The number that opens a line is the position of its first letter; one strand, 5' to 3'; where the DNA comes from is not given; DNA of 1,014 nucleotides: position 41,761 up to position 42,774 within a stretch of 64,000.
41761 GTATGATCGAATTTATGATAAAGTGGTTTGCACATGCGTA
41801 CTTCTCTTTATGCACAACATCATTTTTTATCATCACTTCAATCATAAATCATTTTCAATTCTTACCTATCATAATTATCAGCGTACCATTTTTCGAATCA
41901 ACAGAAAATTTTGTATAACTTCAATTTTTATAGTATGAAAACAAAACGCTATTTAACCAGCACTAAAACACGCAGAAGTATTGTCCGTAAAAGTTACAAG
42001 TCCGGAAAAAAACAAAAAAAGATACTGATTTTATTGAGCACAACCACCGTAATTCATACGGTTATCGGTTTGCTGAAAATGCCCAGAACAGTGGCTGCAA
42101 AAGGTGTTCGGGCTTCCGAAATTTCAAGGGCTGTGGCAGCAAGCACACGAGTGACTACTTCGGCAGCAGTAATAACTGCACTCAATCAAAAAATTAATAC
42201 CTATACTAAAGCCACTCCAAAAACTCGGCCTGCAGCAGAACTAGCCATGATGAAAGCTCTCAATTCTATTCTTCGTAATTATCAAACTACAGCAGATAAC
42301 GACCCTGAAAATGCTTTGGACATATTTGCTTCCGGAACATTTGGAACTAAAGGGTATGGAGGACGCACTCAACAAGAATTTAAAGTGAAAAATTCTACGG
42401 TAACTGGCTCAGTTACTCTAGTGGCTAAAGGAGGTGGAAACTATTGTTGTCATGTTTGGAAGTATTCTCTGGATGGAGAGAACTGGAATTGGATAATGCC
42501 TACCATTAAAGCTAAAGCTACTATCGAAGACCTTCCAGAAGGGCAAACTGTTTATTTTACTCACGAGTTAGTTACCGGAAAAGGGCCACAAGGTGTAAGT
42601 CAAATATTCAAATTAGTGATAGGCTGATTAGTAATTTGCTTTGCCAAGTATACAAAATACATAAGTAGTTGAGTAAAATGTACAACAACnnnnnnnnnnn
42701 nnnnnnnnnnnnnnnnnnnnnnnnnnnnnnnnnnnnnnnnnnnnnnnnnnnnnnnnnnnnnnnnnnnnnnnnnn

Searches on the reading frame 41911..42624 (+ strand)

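Call 61: search_protein_families(library=pfam, proteins=[window:41911-42624:+], max_evalue=0.1)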
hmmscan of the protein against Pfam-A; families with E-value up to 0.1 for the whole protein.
seq(238 aa): 1 family
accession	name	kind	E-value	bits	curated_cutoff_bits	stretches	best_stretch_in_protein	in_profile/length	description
PF07704.17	PSK_trans_fac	-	0.04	15.3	28.3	1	67-129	9-64/82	Rv0623-like transcription factor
